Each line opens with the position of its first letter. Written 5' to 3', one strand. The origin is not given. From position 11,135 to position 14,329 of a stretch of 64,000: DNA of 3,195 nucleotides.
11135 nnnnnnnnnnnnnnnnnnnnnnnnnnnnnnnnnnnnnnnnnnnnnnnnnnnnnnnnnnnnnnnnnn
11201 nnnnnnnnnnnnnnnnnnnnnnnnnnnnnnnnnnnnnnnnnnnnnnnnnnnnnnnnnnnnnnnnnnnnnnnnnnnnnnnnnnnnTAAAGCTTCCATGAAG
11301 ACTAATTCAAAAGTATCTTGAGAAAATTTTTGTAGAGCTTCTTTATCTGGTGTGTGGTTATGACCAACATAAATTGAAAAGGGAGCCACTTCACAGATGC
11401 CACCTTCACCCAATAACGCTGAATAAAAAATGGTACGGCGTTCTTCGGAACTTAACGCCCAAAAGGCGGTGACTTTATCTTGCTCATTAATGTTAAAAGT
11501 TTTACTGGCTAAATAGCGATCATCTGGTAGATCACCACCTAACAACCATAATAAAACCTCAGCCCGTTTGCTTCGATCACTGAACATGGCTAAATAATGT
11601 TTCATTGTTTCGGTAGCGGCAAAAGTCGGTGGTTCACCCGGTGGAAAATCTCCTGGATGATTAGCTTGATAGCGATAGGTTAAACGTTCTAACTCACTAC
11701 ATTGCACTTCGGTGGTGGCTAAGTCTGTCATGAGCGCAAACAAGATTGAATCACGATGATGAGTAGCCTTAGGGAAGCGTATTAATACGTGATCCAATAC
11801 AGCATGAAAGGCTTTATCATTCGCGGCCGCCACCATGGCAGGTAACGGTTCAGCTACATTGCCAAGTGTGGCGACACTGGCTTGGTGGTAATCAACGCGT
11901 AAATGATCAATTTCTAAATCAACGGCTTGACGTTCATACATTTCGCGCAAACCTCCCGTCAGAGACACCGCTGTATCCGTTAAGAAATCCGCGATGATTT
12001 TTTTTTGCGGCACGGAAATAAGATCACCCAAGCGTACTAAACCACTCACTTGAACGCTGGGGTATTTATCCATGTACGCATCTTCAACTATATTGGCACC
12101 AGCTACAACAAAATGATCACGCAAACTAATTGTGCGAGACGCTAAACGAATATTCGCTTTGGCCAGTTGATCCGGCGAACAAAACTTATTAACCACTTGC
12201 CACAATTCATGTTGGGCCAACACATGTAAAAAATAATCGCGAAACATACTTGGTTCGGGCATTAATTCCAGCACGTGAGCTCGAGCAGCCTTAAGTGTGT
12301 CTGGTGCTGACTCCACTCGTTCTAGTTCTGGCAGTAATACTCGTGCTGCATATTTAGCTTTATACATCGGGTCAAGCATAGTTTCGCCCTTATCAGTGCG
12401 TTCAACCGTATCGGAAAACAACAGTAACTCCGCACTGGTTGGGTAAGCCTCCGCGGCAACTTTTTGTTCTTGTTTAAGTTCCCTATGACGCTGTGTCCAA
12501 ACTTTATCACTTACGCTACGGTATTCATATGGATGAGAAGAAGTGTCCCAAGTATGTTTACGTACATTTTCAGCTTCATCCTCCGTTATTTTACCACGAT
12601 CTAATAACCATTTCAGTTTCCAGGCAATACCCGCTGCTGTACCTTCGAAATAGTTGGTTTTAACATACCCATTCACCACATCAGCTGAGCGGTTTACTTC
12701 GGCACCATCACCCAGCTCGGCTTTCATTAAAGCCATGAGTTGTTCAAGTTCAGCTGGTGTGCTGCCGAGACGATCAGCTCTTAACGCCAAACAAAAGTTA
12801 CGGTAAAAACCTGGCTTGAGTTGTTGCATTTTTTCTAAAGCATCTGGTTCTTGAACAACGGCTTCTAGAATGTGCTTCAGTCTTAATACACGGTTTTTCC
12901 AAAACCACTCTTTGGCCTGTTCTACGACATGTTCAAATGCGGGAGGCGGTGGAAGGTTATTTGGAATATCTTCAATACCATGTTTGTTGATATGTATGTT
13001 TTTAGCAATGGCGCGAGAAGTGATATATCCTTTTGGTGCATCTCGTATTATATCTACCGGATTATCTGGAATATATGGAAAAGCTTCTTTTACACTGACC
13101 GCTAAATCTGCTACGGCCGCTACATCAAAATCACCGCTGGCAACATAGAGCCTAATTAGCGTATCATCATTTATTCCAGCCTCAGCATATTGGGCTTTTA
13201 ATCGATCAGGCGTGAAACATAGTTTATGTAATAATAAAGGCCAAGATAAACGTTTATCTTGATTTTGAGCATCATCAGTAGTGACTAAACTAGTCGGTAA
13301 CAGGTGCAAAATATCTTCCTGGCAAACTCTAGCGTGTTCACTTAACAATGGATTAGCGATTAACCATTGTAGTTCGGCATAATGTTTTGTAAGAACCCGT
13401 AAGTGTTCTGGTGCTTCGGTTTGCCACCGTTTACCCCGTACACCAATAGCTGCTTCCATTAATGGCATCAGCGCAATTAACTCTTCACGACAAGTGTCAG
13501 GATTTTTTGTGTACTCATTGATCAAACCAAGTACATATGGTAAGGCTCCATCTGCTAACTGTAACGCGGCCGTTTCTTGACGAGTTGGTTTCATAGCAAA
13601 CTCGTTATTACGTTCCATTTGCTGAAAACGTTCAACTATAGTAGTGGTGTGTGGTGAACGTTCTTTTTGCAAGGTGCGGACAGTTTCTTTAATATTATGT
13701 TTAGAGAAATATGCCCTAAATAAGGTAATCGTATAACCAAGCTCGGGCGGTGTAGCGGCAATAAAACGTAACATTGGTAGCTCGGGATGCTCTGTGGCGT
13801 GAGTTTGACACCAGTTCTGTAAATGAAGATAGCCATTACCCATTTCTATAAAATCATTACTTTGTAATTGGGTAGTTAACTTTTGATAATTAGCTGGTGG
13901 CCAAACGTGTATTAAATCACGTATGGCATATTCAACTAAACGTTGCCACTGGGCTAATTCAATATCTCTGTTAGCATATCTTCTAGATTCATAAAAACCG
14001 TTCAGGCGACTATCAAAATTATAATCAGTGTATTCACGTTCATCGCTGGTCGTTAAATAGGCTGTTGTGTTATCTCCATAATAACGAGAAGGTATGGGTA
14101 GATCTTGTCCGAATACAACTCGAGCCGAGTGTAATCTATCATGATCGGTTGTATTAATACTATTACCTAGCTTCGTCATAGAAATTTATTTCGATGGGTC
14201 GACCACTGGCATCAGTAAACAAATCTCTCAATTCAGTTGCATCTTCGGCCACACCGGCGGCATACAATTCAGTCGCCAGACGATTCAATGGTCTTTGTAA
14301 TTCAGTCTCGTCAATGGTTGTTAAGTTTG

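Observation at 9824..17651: Co-directional block of giant hypothetical proteins, including a 1451-aa protein with a UbiB/ABC1 (ADCK) atypical kinase domain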

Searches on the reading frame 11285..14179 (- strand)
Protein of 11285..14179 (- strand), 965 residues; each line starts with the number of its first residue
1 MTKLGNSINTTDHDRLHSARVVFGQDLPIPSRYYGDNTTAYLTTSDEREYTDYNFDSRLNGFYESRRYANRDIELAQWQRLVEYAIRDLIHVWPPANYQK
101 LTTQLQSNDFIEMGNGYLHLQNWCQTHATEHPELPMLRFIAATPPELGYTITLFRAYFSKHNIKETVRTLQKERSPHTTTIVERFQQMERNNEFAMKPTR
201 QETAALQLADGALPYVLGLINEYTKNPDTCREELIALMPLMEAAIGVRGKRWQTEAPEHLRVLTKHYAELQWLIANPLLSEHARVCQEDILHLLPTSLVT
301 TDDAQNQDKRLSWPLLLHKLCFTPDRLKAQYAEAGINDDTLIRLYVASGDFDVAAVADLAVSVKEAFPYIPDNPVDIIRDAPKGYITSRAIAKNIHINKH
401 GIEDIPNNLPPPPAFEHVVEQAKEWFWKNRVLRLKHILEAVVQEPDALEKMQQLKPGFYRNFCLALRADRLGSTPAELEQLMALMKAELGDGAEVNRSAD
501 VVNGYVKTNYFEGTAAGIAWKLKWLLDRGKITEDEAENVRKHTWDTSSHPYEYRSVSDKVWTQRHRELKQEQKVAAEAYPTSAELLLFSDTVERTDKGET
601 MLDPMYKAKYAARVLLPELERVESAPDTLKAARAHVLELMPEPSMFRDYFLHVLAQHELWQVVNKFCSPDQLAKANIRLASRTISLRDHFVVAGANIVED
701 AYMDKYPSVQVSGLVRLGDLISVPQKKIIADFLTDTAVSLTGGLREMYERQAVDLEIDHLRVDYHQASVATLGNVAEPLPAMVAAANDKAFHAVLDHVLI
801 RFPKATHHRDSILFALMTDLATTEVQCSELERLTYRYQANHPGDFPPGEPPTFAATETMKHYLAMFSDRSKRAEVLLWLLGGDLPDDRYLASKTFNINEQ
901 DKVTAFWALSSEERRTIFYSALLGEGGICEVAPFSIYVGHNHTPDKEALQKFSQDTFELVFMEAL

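Call 54: search_protein_representatives(alignment_id=A2)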
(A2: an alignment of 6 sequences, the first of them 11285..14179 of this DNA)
Query: 6 sequences, 974 profile positions. Proteins with E-value up to 0.001 (for the whole library): 28; up to 1e-10: 27; up to 1e-30: 12. The best 28 are listed.
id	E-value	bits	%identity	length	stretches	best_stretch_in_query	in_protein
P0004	0.0e+00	1661.4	-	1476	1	1-974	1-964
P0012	0.0e+00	1050.9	-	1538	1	5-974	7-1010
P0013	2.2e-184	631.6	-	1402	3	571-971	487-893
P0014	2.3e-132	459.4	-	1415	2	231-974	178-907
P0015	5.8e-111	388.5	-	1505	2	236-971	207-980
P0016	3.1e-110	386.2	-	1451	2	236-972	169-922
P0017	1.3e-100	354.3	-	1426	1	238-972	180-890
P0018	1.0e-97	344.7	-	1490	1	238-974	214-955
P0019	1.5e-93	330.9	-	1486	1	250-972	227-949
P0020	4.1e-89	316.2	-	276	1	30-291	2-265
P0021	7.5e-48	179.6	-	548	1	19-521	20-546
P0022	1.8e-31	125.5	-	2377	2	579-943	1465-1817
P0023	1.3e-29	119.2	-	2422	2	588-948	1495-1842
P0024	2.8e-29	118.2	-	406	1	258-658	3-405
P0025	2.1e-26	108.6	-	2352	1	440-953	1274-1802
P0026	1.1e-25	106.3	-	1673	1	433-972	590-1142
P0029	1.8e-24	102.3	-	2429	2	587-950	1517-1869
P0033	4.6e-21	91.0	-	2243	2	797-971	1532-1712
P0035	1.1e-18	83.2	-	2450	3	800-971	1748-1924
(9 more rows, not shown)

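Call 56: search_protein_families(library=pfam, proteins=[P0022, P0025, P0035, P0026], max_evalue=0.01)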
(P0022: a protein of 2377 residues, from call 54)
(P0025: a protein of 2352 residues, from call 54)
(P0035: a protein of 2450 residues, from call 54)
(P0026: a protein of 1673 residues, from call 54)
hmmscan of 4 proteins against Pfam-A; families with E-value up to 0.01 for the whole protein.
P0022 (2377 aa): 2 families
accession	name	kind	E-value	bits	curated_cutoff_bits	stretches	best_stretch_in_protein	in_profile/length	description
PF03109.22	ABC1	-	2.4e-19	69.9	22.9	2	1986-2076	36-127/244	ABC1 atypical kinase-like domain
PF01435.24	Peptidase_M48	-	3.5e-10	40.4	20.3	2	276-328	138-180/186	Peptidase family M48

P0025 (2352 aa): 2 families
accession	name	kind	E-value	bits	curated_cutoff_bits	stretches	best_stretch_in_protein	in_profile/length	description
PF03109.22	ABC1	-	3.2e-16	59.7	22.9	1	1979-2219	37-225/244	ABC1 atypical kinase-like domain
PF01435.24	Peptidase_M48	-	6.8e-16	59.1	20.3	2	175-263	7-78/186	Peptidase family M48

P0035 (2450 aa): 2 families
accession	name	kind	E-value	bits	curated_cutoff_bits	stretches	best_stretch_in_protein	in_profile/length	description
PF03109.22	ABC1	-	8.8e-15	54.9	22.9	1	2061-2309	37-216/244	ABC1 atypical kinase-like domain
PF01435.24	Peptidase_M48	-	2.3e-13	50.8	20.3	2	171-257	7-77/186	Peptidase family M48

P0026 (1673 aa): 1 family
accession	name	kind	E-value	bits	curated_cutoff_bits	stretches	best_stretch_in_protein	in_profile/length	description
PF03109.22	ABC1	-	7e-24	84.7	22.9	1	1279-1523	38-226/244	ABC1 atypical kinase-like domain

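Call 58: predict_structure(alignment_id=A2)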
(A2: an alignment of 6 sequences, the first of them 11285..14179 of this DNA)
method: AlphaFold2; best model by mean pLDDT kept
length: 965 residues; sequences in the alignment: 6
mean_pLDDT: 63.1   pTM: 0.44
mean pLDDT of the five models: 63.1, 62.4, 62.0, 59.6, 58.3
residues with pLDDT >= 90: 11; 70-90: 433; 50-70: 241; < 50: 280
segments of 3 or more residues with pLDDT < 50: 1-70, 250-256, 295-312, 486-521, 528-531, 542-561, 568-605, 689-698, 835-858, 881-905, 930-944, 963-965
pLDDT, mean of each block of 10 residues (from residue 1): 27 33 34 34 27 32 34 64 73 80 80 87 86 78 87 61 68 76 80 70 81 67 74 84 70 49 71 79 80 52 34 58 63 71 85 86 82 75 77 85 74 86 87 85 84 71 73 59 51 37 37 36 49 59 36 40 48 34 26 28 47 81 82 84 78 91 88 83 65 44 70 77 85 84 72 76 81 71 78 80 57 59 60 48 40 47 57 59 43 37 50 57 53 38 53 59 45
secondary structure, 60 per line:
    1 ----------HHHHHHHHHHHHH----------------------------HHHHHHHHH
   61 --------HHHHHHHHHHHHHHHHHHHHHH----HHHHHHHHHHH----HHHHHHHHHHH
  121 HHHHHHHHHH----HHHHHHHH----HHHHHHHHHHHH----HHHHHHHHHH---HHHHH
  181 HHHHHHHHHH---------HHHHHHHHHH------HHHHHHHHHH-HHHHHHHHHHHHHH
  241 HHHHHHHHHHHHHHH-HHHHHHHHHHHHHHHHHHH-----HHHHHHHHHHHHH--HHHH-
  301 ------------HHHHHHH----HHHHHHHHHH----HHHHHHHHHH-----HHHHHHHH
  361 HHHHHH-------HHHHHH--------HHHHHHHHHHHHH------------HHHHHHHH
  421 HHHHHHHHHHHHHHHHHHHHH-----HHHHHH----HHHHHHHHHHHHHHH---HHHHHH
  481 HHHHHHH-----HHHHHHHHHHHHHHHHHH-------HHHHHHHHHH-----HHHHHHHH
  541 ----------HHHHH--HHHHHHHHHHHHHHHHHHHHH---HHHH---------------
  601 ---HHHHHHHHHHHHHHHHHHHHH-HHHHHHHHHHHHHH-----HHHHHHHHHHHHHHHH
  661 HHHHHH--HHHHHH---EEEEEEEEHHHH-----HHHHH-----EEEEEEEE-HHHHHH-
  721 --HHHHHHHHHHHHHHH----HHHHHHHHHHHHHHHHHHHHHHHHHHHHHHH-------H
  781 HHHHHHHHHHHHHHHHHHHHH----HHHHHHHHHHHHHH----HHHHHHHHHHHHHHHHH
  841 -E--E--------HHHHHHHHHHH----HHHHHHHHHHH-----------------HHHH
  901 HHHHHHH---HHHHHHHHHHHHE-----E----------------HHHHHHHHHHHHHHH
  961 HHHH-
elements in order (helices of 4 or more, strands of 3 or more residues): H11-23 H52-60 H69-90 H95-105 H110-130 H135-142 H147-158 H163-172 H176-190 H200-209 H216-225 H227-255 H257-275 H281-293 H296-299 H313-319 H324-333 H338-347 H353-366 H374-379 H388-400 H413-441 H447-452 H457-471 H475-487 H493-510 H518-527 H533-540 H551-555 H558-578 H582-585 H604-624 H626-639 H645-666 H669-674 E678-685 H686-689 H695-699 E705-712 H714-719 H723-737 H742-772 H780-801 H806-819 H824-840 H854-864 H869-879 H897-907 H911-922 H946-964

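Call 60: list_cluster_members(proteins=[P0022, P0025, P0035, P0026, P0012, P0013, P0015, P0033, P0029, P0019])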
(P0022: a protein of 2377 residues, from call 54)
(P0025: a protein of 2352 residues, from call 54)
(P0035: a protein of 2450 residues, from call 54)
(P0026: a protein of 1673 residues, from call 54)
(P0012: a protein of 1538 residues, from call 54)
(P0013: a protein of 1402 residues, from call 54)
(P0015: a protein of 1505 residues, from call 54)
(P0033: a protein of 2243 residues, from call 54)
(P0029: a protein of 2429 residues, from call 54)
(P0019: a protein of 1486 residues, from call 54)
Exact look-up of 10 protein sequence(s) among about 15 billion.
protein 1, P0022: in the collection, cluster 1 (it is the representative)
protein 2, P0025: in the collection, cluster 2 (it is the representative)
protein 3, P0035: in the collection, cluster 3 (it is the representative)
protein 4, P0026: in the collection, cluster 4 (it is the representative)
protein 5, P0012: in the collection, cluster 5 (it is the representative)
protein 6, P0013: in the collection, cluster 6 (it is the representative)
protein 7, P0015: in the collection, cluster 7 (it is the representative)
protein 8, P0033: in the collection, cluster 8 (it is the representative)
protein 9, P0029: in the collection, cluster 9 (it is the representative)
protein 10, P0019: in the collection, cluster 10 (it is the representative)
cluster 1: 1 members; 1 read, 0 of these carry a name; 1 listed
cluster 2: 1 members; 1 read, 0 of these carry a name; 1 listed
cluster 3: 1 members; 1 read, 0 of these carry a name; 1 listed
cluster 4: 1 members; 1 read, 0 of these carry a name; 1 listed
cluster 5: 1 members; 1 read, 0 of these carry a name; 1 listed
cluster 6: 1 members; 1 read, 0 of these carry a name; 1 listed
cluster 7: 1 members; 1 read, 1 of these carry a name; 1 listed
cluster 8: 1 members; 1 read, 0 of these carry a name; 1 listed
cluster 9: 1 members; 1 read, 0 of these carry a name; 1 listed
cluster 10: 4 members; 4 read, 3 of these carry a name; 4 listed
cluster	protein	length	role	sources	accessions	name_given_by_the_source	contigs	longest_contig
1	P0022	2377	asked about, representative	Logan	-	-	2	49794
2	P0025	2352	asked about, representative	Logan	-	-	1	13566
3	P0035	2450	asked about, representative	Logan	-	-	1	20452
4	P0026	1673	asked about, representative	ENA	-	-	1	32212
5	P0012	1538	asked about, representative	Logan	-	-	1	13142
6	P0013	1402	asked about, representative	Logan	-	-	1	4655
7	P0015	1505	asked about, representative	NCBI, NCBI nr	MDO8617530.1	MAG: AarF/UbiB family protein [Candidatus Uhrbacteria bacterium] | AarF/UbiB family protein [Candidatus Uhrbacteria bacterium]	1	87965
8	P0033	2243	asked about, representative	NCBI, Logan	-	-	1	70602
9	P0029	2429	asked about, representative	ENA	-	-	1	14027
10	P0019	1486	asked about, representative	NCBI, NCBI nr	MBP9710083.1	AarF/ABC1/UbiB kinase family protein [Patescibacteria group bacterium]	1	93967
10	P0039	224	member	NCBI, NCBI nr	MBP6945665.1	hypothetical protein KBB85_06675, partial [Patescibacteria group bacterium] | hypothetical protein [Patescibacteria group bacterium]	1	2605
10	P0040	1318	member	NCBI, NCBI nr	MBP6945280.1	AarF/ABC1/UbiB kinase family protein, partial [Patescibacteria group bacterium] | AarF/ABC1/UbiB kinase family protein [Patescibacteria group bacterium]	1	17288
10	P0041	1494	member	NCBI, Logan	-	-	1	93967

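Call 61: find_encoding_contigs(protein=P0033, flank=10000, max_places=2)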
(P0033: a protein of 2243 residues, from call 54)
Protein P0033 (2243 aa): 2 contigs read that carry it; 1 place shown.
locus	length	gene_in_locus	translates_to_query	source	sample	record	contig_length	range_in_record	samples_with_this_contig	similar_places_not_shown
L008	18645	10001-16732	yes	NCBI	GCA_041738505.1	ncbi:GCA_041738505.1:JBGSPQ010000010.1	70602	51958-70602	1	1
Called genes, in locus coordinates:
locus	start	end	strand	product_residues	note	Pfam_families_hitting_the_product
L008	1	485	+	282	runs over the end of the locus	PF01261:AP_endonuc_2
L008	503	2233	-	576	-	PF14716:HHH_8, PF14520:HHH_5, PF14792:DNA_pol_B_palm (faint), PF14791:DNA_pol_B_thumb, PF02811:PHP (weak)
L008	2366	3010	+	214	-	-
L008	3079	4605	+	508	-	PF00171:Aldedh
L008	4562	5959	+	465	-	PF00202:Aminotran_3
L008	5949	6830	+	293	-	PF00491:Arginase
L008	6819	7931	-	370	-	PF13439:Glyco_transf_4, PF20706:GT4-conflict (weak), PF00534:Glycos_transf_1, PF13692:Glyco_trans_1_4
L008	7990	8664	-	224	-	-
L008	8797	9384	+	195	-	-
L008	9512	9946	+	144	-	-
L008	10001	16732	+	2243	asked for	PF01435:Peptidase_M48 (faint), PF03109:ABC1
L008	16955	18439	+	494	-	-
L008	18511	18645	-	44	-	?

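Call 64: fold_search(model_id=the predicted structure, library=pdb)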
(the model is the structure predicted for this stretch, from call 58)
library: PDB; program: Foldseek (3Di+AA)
matches with E <= 10: 399; with E <= 0.001: 0
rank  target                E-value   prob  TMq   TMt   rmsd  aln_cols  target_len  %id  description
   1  7tbk_A2               2.1e-02  0.23  0.08  0.07  39.3       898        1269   12  Composite structure of the dilated human nuclear pore complex (NPC) symmetric core generated with a 37A in situ cryo- (released 2022-06-15)
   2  6xte_A                8.7e-02  0.33  0.13  0.13  25.2      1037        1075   10  Human karyopherin RanBP5 (isoform-1) (released 2020-04-22)
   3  8rc4_d                1.1e-01  0.30  0.12  0.13  21.7       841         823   12  Structure of Integrator-PP2A complex (released 2024-02-07)
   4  8ftk                  1.1e-01  0.13  0.08  0.06  33.5      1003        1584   11  Chaetomium thermophilum SETX (Full-length) (released 2023-10-25)
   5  5uwi_C                1.1e-01  0.21  0.11  0.11  25.9      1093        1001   11  Crystal Structure of HDAC5 NES Peptide in complex with CRM1-Ran-RanBP1 (released 2017-03-22)
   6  7pks_d                1.2e-01  0.47  0.16  0.18  21.2       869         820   12  Structural basis of Integrator-mediated transcription regulation (released 2021-12-08)
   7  5dhf_C                1.4e-01  0.20  0.11  0.10  25.0      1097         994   10  Crystal Structure of hRio2 NES Peptide in complex with CRM1-Ran-RanBP1 (released 2015-09-16)
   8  6xjp_C                1.4e-01  0.16  0.10  0.10  25.7      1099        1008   11  Crystal Structure of KPT-185 bound to CRM1 (537-DLTVK-541 to GLCEQ) (released 2021-01-27)
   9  5di9_C                1.4e-01  0.15  0.10  0.10  25.6      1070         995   10  Crystal Structure of hRio2 NES Reverse Mutant Peptide in complex with CRM1-Ran-RanBP1 (released 2015-09-16)
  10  6x2u_C                1.6e-01  0.20  0.12  0.11  24.6      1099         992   10  Crystal Structure of PKINES peptide bound to CRM1 (released 2020-07-01)
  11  9rtt_Q                1.7e-01  0.21  0.11  0.12  31.3       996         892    9  Activated Elongation Complex with IWS1 and ELOF1 (released 2025-09-03)
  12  9l45_A                1.8e-01  0.11  0.08  0.05  29.0      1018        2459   11  ATR-ATRIP bound with VE-822 (released 2025-05-21)
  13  7dbg_C                2.0e-01  0.20  0.12  0.12  25.4      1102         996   10  Yeast CRM1e (apo) in complex with Ran-RanBP1 (released 2021-09-29)
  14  7tbk_A5               2.0e-01  0.13  0.09  0.08  37.4       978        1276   11  Composite structure of the dilated human nuclear pore complex (NPC) symmetric core generated with a 37A in situ cryo- (released 2022-06-15)
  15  7tbl_A5               2.0e-01  0.12  0.09  0.07  39.0       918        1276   10  Composite structure of the human nuclear pore complex (NPC) cytoplasmic face generated with a 12A cryo-ET map of the  (released 2022-06-22)
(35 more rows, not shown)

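Call 65: find_encoding_contigs(protein=P0022, flank=10000, max_places=2)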
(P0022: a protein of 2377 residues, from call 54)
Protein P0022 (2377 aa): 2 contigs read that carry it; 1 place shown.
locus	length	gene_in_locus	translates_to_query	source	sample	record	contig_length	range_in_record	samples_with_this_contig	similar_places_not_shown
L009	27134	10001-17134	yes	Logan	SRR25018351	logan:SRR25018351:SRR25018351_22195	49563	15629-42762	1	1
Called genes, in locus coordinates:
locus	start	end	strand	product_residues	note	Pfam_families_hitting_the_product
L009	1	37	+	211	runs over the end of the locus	PF00702:Hydrolase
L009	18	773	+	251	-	PF01128:IspD, PF00483:NTP_transferase, PF02348:CTP_transf_3, PF12804:NTP_transf_3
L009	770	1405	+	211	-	PF00702:Hydrolase, PF13419:HAD_2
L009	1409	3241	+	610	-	PF13522:GATase_6, PF13537:GATase_7, PF01380:SIS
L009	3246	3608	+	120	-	-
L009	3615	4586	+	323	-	PF01933:CofD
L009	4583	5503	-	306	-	PF03741:TerC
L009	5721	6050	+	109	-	PF00583:Acetyltransf_1, PF13673:Acetyltransf_10 (weak), PF13508:Acetyltransf_7, PF14542:Acetyltransf_CG (weak), PF08445:FR47 (weak)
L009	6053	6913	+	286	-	PF10672:Methyltrans_SAM, PF03602:Cons_hypoth95 (faint)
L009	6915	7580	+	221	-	PF00849:PseudoU_synth_2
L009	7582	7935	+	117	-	-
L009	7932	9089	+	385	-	PF08442:ATP-grasp_2, PF24948:Citrate_synth_N, PF16114:Citrate_bind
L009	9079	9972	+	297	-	PF02629:CoA_binding, PF13607:Succ_CoA_lig, PF00549:Ligase_CoA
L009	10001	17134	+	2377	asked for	PF01435:Peptidase_M48 (faint), PF03109:ABC1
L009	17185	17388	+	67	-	-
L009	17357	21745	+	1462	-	-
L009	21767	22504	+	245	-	PF00285:Citrate_synt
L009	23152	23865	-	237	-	-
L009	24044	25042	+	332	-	PF01479:S4, PF00849:PseudoU_synth_2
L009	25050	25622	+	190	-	PF00625:Guanylate_kin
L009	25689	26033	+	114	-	PF01245:Ribosomal_L19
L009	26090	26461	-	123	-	-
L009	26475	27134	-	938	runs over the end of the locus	PF00005:ABC_tran (weak), PF02463:SMC_N (faint), PF13191:AAA_16 (faint), PF13304:AAA_21 (faint), PF13476:AAA_23 (faint), PF13555:AAA_29 (faint), PF17760:UvrA_inter, PF17755:UvrA_DNA-bind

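Call 77: find_homologous_proteins(query=L009:25689-26030:+, max_evalue=1e-20)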
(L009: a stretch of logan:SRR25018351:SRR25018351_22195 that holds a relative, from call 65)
Query L009:25689-26030:+ (114 aa): 3190 proteins with E <= 1e-20 among 4096 candidates; the best 120 are listed.
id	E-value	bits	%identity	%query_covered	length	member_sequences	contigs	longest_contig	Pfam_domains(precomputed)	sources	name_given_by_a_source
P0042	7.9e-65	233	100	100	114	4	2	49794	PF01245.27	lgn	-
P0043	4.6e-60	218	93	100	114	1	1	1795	PF01245.27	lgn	-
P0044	4.1e-59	215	95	95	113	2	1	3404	PF01245.27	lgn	-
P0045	1.5e-56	207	91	95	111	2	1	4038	PF01245.27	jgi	-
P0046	4.4e-56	205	91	93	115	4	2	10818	PF01245.27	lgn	-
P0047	4.8e-49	183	80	97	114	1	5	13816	PF01245.27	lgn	-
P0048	5.2e-49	182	80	89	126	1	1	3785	PF01245.27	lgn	-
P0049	5.9e-49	182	79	94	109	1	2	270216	PF01245.27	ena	-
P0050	3.5e-48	180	84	91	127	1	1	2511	PF01245.27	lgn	-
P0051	3.9e-48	180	80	83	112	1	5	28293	PF01245.27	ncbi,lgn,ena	-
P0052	4.2e-48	180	78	85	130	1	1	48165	PF01245.27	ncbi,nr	ncbi:MAG: 50S ribosomal protein L19 [Patescibacteria group bacterium]|nr:50S ribosomal protein L19 [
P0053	5.0e-48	179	79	94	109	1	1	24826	PF01245.27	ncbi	-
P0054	6.1e-48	179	78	85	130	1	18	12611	PF01245.27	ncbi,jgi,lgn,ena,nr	ncbi:MAG: 50S ribosomal protein L19 [uncultured bacterium]|nr:MAG: 50S ribosomal protein L19 [uncult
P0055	6.5e-48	179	79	94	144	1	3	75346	PF01245.27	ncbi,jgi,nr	ncbi:MAG TPA: 50S ribosomal protein L19 [Candidatus Magasanikbacteria bacterium]|nr:50S ribosomal pr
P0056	6.8e-48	179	79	89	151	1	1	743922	PF01245.27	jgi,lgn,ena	-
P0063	1.4e-47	178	80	91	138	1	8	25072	PF01245.27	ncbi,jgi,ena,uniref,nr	ncbi:MAG: 50S ribosomal protein L19 [Candidatus Magasanikbacteria bacterium CG10_big_fil_rev_8_21_14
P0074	9.1e-47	175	79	93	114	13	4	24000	PF01245.27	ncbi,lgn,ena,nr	ncbi:MAG: 50S ribosomal protein L19 [Candidatus Magasanikbacteria bacterium]|nr:50S ribosomal protei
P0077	1.1e-46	175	77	91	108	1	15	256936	PF01245.27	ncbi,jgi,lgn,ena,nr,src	ncbi:MAG TPA: 50S ribosomal protein L19 [Candidatus Magasanikbacteria bacterium]|nr:MAG: 50S ribosom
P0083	1.9e-46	174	78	92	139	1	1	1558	PF01245.27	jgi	jgi:large subunit ribosomal protein L19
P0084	2.4e-46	174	81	91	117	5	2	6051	PF01245.27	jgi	jgi:large subunit ribosomal protein L19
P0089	2.9e-46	174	77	84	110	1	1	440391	PF01245.27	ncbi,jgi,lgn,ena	ncbi:MAG: 50S ribosomal protein L19 [Candidatus Magasanikbacteria bacterium]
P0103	5.8e-46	173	74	92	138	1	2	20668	PF01245.27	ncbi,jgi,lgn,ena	ncbi:MAG: 50S ribosomal protein L19 [Candidatus Magasanikbacteria bacterium]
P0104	5.9e-46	173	79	84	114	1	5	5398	PF01245.27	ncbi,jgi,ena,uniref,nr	ncbi:MAG: 50S ribosomal protein L19 [Candidatus Magasanikbacteria bacterium CG_4_10_14_0_2_um_filter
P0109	9.5e-46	172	73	97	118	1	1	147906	PF01245.27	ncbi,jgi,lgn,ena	ncbi:MAG: 50S ribosomal protein L19 [Patescibacteria group bacterium]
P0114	1.2e-45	172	79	91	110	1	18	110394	PF01245.27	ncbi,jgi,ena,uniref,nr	ncbi:MAG: 50S ribosomal protein L19 [Candidatus Magasanikbacteria bacterium RIFCSPHIGHO2_01_FULL_41_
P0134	2.2e-45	171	72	91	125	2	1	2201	PF01245.27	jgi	jgi:large subunit ribosomal protein L19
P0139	2.7e-45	171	79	89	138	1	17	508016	PF01245.27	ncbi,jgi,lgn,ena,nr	ncbi:MAG: 50S ribosomal protein L19 [Candidatus Magasanikbacteria bacterium GW2011_GWD2_43_18]|nr:MA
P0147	3.6e-45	170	74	96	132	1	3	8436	PF01245.27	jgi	jgi:large subunit ribosomal protein L19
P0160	6.4e-45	169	73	96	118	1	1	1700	PF01245.27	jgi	jgi:large subunit ribosomal protein L19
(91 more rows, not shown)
